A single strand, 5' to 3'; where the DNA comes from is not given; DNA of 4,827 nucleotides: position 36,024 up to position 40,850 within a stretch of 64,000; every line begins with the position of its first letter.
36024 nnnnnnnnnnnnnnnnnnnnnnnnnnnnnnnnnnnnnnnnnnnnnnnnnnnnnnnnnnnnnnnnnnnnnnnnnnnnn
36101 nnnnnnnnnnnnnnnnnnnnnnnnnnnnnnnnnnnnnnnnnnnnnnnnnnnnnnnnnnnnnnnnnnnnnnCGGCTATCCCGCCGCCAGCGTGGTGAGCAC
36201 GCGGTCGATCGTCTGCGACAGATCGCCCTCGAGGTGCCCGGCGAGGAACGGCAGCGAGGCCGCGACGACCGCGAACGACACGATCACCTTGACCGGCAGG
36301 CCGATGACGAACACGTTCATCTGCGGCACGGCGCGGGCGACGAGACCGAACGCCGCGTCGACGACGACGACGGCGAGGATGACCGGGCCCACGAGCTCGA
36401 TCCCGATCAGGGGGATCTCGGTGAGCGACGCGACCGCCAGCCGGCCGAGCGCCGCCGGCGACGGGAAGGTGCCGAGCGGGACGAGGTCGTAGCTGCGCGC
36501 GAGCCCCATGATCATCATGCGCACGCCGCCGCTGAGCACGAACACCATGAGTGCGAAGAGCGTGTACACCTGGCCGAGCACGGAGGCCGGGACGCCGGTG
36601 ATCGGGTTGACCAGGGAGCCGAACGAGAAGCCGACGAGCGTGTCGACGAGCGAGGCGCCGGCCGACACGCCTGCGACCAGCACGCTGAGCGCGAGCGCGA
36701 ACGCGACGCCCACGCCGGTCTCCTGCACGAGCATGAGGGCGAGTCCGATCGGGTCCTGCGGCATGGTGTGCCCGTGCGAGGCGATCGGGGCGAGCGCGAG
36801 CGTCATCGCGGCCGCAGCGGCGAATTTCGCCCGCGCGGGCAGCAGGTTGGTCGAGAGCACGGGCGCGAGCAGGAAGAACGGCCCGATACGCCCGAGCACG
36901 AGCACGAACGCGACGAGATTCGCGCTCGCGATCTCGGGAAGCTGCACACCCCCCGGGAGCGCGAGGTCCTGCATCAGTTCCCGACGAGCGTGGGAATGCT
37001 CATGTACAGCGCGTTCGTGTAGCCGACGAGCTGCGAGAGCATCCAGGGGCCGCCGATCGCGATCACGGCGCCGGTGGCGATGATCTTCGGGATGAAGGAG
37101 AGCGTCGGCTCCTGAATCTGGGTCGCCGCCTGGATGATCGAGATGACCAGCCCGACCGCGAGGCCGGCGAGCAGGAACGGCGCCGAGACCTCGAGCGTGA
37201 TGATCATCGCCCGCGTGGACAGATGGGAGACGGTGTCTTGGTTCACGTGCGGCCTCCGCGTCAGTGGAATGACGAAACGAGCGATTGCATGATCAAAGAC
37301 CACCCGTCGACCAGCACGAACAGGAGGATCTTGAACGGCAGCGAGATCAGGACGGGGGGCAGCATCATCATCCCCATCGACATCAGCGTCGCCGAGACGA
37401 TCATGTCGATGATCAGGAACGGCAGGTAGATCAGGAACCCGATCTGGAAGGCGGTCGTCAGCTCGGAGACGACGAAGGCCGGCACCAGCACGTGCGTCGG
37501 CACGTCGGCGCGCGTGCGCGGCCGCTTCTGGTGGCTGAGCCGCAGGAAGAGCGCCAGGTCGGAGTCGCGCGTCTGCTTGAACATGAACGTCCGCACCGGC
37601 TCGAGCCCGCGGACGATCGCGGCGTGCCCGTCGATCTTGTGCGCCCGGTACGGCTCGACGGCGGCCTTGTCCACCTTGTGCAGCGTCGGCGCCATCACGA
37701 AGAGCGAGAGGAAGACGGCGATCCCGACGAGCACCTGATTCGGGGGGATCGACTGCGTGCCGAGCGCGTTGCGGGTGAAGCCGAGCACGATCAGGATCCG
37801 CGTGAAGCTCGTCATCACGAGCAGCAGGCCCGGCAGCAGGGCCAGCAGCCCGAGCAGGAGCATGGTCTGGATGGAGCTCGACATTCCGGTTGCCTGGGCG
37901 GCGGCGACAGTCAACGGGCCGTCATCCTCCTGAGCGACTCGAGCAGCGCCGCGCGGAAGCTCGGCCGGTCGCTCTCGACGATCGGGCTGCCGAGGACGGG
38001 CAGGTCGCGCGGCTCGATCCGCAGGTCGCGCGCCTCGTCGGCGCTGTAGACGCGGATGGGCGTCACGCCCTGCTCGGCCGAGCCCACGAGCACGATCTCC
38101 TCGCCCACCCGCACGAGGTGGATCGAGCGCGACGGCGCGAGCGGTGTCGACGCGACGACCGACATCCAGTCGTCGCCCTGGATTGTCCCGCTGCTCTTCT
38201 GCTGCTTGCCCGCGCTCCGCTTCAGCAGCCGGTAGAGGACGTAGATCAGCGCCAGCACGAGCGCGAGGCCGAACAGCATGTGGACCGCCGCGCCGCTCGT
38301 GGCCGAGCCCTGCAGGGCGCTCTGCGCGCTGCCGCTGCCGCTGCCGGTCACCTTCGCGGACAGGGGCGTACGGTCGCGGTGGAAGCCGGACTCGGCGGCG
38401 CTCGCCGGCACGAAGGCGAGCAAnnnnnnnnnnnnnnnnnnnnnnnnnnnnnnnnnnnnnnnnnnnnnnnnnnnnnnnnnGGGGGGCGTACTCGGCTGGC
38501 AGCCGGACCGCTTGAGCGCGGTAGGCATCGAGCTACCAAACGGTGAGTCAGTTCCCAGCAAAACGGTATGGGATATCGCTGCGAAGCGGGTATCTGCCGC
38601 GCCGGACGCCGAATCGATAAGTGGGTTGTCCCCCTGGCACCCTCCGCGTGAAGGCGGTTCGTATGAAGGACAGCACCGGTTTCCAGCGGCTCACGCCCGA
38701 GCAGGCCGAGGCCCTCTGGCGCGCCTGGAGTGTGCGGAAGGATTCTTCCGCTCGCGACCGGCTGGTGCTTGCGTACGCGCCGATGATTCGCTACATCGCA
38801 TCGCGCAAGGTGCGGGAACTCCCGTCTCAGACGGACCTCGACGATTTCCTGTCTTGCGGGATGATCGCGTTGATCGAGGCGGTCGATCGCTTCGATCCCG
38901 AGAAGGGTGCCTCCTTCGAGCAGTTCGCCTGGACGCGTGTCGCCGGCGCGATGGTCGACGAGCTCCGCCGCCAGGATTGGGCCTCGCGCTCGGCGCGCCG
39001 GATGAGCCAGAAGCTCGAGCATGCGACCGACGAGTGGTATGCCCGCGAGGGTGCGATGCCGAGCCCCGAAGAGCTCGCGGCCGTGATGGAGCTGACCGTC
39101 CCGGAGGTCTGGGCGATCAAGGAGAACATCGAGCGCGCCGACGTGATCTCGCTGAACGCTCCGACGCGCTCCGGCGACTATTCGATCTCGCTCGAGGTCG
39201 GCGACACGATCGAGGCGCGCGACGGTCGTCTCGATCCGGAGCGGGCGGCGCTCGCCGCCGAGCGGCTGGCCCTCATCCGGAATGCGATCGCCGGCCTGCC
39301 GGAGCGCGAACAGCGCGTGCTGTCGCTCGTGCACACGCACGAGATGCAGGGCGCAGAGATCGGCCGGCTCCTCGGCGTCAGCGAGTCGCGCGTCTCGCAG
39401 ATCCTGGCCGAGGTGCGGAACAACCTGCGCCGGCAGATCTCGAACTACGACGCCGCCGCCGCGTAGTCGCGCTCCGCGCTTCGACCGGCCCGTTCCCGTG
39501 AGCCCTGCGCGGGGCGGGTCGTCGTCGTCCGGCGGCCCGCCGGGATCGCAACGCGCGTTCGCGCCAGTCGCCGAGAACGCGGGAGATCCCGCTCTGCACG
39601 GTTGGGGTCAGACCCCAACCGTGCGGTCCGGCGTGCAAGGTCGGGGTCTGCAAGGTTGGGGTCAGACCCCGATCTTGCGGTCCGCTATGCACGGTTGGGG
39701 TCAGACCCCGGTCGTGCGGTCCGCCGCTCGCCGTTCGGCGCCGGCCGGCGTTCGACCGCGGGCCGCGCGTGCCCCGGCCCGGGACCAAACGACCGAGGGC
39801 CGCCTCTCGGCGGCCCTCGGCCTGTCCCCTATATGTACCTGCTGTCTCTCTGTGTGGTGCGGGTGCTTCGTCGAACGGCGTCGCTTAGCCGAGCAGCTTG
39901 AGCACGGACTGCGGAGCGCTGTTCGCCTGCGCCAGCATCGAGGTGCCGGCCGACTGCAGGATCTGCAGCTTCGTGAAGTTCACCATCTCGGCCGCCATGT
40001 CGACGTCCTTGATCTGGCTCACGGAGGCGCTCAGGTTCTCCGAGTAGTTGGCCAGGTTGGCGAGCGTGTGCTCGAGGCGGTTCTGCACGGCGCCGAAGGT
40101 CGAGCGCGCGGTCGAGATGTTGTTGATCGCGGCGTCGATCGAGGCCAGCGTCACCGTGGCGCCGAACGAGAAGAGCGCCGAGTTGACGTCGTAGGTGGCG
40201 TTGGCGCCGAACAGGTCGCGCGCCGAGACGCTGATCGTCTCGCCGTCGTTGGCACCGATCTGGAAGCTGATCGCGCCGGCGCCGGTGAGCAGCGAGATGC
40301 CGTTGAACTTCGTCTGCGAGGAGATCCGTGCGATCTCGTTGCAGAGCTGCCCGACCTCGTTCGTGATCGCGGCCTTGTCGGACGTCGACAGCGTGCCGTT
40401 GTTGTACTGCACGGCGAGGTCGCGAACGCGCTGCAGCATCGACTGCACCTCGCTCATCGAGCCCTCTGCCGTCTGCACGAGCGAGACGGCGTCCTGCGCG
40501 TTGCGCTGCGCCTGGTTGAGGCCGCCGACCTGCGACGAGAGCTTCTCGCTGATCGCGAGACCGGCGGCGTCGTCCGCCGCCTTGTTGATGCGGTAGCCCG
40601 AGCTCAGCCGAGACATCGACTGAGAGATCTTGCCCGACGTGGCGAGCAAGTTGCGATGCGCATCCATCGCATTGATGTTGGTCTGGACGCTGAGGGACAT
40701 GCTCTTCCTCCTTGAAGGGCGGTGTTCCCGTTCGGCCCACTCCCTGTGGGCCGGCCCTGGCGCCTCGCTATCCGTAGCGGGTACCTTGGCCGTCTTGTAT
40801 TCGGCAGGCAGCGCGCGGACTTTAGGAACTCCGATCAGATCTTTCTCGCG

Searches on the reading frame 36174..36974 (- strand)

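Call 19: search_protein_families(library=pfam, proteins=[window:36174-36974:-], max_evalue=0.001)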
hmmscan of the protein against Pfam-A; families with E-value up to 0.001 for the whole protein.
window:36174-36974:- (266 aa): 1 family
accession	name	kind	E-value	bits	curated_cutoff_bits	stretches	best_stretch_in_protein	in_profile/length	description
PF01311.25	Bac_export_1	-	2.4e-50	171.7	27.8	1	21-252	2-227/230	Bacterial export proteins, family 1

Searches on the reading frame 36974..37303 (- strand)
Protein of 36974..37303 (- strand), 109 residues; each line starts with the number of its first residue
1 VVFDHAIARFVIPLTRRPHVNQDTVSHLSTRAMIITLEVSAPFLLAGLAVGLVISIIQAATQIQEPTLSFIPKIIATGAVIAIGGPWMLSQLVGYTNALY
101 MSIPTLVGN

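Call 19: search_protein_families(library=pfam, proteins=[window:36974-37303:-], max_evalue=0.001)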
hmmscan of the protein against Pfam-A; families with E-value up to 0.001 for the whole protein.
window:36974-37303:- (109 aa): 1 family
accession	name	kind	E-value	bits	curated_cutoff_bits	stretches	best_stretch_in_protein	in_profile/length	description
PF01313.24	Bac_export_3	-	7.9e-29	99.9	25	1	25-96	2-73/74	Bacterial export proteins, family 3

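Call 57: find_encoding_contigs(protein=window:36974-37246:-, flank=6000, max_places=10)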
Protein window:36974-37246:- (90 aa): 1 contig read that carries it; 1 place shown.
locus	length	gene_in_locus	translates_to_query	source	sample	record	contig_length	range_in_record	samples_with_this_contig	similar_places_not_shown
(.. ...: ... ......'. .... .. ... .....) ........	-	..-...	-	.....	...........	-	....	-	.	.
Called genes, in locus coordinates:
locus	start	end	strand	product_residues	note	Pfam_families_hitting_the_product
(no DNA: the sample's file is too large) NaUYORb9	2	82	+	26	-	?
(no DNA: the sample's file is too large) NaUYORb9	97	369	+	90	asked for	PF01313:Bac_export_3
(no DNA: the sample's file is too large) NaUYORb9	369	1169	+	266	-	PF01311:Bac_export_1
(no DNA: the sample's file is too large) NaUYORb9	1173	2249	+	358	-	PF01312:Bac_export_2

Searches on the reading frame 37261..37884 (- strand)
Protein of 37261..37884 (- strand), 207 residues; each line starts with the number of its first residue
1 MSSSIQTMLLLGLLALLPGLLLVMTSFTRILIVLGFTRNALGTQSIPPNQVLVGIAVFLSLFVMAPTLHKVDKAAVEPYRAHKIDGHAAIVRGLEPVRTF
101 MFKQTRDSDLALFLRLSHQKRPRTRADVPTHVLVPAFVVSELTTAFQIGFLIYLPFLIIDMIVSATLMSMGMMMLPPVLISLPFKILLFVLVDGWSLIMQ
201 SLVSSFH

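Call 19: search_protein_families(library=pfam, proteins=[window:37261-37884:-], max_evalue=0.001)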
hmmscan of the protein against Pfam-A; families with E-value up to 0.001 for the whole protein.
window:37261-37884:- (207 aa): 1 family
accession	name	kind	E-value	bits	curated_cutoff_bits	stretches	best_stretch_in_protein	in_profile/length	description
PF00813.25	FliP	-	1.8e-81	273.1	26.9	1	10-202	1-191/191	FliP family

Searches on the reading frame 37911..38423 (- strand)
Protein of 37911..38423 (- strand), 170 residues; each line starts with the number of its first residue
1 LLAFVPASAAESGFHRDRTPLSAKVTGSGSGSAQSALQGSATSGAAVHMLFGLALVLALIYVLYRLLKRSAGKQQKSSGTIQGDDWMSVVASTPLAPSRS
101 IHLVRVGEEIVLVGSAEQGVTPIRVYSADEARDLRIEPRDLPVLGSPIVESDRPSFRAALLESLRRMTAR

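Call 19: search_protein_families(library=pfam, proteins=[window:37911-38423:-], max_evalue=0.001)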
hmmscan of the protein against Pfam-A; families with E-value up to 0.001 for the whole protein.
window:37911-38423:- (170 aa): 1 family
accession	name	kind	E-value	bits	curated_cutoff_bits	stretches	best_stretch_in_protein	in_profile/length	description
PF04347.18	FliO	-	2.1e-11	44.2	22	1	66-132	2-67/91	Flagellar biosynthesis protein, FliO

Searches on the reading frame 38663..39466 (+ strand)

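Call 19: search_protein_families(library=pfam, proteins=[window:38663-39466:+], max_evalue=0.001)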
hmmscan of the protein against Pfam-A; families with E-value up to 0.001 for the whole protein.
window:38663-39466:+ (267 aa): 4 families
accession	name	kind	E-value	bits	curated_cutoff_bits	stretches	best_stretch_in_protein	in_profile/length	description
PF04542.20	Sigma70_r2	-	6.4e-16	58.3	24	1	34-106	1-70/71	Sigma-70 region 2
PF04545.22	Sigma70_r4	-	2.3e-12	46.6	24.1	1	208-256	1-49/50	Sigma-70, region 4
PF08281.18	Sigma70_r4_2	-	1.7e-08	34.4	25.7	1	204-249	3-48/54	Sigma-70, region 4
PF04539.22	Sigma70_r3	-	7.5e-06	26.4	25.3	0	116-167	4-53/78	Sigma-70 region 3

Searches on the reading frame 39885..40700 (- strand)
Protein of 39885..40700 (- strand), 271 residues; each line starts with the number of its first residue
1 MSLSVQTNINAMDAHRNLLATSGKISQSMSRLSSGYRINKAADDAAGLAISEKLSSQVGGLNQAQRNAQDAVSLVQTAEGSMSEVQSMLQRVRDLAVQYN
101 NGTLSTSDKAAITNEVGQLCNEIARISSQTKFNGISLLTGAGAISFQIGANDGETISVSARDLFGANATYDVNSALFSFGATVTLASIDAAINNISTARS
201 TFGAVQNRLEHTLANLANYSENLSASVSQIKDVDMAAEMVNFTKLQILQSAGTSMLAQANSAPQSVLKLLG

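Call 19: search_protein_families(library=pfam, proteins=[window:39885-40700:-], max_evalue=0.001)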
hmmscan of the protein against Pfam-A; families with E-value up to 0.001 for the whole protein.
window:39885-40700:- (271 aa): 2 families
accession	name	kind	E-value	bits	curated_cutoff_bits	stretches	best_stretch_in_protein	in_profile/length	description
PF00669.25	Flagellin_N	-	8.6e-42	142.9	26.6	1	5-141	1-137/139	Bacterial flagellin N-terminal helical region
PF00700.27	Flagellin_C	-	5.9e-31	107.1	23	1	186-270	2-86/86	Bacterial flagellin C-terminal helical region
